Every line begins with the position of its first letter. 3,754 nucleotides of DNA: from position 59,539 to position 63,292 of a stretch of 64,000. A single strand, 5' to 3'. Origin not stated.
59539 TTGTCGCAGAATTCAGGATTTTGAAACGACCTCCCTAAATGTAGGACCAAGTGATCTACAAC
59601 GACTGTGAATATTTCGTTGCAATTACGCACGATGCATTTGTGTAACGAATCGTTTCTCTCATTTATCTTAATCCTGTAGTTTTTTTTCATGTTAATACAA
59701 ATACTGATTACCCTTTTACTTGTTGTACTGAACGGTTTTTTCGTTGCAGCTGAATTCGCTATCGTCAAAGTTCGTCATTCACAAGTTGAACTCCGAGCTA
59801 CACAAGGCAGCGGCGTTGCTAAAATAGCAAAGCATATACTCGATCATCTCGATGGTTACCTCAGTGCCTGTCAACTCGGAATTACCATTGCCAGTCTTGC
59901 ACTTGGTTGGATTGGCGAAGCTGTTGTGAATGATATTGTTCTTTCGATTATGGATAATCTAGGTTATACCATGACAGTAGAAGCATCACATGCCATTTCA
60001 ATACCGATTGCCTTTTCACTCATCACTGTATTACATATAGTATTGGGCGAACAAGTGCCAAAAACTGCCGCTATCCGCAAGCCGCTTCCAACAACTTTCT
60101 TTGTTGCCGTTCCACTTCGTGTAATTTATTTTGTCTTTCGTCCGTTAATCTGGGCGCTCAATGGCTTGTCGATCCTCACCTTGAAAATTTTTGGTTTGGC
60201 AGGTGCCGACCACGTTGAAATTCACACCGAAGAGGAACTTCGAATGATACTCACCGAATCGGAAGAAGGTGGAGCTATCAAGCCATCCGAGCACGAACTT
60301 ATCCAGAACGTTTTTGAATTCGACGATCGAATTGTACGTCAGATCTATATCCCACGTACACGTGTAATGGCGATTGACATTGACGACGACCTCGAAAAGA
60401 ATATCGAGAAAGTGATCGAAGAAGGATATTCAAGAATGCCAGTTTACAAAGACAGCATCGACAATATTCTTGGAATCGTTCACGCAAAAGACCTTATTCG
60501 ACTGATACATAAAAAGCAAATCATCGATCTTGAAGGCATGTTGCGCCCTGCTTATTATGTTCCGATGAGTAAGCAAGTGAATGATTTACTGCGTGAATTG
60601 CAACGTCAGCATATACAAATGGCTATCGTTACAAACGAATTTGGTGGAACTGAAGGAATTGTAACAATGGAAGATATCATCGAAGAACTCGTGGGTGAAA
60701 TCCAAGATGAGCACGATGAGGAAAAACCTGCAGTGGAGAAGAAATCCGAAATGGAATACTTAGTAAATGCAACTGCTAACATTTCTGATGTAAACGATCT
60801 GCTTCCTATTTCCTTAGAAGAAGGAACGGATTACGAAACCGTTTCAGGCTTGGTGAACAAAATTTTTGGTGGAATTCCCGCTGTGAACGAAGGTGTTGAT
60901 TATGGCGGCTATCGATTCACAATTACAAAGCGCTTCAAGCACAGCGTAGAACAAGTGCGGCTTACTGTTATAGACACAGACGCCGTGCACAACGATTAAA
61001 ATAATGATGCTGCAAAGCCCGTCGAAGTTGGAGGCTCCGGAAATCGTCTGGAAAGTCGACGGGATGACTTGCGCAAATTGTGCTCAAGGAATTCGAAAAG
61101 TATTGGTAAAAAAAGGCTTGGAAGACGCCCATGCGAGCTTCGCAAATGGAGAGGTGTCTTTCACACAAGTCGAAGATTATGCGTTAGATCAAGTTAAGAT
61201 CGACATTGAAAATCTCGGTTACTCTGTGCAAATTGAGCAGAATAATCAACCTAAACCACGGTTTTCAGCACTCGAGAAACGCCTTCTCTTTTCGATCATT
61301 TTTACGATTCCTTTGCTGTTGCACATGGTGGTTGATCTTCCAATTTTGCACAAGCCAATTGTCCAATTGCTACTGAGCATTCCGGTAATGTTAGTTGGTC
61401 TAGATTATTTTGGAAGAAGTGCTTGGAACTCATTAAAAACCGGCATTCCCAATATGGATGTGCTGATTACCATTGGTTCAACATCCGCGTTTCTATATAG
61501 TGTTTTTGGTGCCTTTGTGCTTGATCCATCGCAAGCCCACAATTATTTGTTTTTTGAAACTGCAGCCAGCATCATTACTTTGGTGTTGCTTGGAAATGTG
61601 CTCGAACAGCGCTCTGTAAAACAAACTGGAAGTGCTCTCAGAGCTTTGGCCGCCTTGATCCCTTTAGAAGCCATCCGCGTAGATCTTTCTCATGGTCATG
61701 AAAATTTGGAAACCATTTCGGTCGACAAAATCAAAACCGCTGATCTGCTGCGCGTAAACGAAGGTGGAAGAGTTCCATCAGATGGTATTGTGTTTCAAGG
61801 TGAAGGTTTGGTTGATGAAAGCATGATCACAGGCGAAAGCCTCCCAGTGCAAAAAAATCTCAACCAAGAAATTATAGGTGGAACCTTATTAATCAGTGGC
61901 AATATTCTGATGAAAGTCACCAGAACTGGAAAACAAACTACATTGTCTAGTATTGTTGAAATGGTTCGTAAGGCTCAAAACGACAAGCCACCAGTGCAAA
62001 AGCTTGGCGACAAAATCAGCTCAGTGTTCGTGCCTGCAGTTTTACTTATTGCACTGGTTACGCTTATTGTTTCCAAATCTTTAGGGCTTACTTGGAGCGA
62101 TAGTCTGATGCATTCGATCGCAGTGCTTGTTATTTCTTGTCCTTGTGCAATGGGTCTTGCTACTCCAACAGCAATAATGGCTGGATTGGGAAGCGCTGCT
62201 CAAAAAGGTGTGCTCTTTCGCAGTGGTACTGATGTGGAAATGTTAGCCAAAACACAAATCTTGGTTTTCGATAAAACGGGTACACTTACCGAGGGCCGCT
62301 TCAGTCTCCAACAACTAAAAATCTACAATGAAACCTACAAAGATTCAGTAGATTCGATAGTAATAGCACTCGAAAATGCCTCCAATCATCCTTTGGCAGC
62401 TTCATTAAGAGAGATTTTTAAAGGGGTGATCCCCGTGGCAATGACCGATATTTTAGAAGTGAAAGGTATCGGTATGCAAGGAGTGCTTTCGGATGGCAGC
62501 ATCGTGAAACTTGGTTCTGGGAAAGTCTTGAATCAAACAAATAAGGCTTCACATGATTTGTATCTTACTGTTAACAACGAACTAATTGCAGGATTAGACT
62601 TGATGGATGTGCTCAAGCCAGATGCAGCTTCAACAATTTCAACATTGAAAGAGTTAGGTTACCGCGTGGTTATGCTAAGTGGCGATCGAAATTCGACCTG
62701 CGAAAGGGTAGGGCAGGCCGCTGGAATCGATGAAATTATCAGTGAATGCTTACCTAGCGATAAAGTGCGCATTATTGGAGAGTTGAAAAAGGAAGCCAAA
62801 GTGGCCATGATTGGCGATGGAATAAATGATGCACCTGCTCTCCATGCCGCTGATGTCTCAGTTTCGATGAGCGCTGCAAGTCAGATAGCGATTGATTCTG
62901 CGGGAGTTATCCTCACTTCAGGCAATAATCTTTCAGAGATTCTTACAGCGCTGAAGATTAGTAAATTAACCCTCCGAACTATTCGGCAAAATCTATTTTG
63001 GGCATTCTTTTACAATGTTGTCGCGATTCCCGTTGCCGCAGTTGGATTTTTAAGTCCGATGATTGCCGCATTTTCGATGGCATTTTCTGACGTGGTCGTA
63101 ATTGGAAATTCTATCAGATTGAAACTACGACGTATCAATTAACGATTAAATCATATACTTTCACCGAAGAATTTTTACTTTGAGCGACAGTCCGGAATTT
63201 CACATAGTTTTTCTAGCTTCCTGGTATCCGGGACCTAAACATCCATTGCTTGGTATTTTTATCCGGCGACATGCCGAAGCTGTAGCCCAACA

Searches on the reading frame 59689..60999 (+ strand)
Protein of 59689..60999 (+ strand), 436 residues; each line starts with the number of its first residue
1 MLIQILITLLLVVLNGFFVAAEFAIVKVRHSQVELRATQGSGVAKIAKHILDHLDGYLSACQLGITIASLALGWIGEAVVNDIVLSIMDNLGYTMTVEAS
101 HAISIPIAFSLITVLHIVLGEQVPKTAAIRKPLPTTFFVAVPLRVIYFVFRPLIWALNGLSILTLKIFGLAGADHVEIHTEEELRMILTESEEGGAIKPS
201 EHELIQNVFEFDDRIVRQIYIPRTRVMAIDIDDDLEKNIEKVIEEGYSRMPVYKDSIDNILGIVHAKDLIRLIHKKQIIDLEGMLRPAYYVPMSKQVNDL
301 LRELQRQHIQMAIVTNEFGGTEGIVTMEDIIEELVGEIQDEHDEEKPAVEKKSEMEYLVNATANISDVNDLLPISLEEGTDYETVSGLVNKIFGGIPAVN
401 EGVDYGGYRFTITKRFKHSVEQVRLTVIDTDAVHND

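Call 80: search_protein_families(library=pfam, proteins=[window:59689-60999:+], max_evalue=0.00001)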
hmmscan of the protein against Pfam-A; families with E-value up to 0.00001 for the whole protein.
window:59689-60999:+ (436 aa): 3 families
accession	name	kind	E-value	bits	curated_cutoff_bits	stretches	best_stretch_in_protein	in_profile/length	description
PF01595.25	CNNM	-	1.5e-48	165.3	28.4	1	6-201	1-181/181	Cyclin M transmembrane N-terminal domain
PF03471.22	CorC_HlyC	-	1.7e-18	66.9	27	1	351-427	2-79/81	Transporter associated domain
PF00571.33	CBS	-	3.5e-16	59.7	24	2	217-274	2-56/57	CBS domain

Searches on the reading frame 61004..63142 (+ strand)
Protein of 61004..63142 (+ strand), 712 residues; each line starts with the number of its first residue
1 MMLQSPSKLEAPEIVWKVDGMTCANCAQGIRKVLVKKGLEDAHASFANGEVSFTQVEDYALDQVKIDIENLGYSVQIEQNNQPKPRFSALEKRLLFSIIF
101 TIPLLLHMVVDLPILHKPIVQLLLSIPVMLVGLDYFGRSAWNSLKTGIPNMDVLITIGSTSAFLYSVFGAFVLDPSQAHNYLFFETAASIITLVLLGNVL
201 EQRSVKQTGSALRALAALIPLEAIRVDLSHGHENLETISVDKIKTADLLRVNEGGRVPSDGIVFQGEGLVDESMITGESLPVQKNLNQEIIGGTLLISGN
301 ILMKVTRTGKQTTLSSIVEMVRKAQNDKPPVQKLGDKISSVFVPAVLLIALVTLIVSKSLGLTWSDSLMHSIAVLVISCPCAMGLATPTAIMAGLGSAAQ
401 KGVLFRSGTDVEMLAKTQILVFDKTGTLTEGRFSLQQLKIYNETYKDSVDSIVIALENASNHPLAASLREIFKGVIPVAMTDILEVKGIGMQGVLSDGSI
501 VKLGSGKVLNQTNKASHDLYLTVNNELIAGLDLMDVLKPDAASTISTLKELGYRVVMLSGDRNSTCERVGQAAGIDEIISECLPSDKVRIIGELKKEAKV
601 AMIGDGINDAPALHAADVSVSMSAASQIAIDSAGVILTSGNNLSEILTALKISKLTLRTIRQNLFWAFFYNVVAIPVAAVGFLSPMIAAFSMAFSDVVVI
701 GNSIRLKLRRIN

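Call 80: search_protein_families(library=pfam, proteins=[window:61004-63142:+], max_evalue=0.00001)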
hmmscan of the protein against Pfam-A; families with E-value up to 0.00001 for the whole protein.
window:61004-63142:+ (712 aa): 3 families
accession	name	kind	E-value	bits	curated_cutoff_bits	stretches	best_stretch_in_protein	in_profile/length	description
PF00122.25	E1-E2_ATPase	-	2e-50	171.3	28.1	1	233-401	13-181/181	E1-E2 ATPase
PF00702.32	Hydrolase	-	7.7e-27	95.4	26.4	1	419-617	3-191/191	haloacid dehalogenase-like hydrolase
PF00403.32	HMA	-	1.8e-06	28.7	24.8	1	17-73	3-61/62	Heavy-metal-associated domain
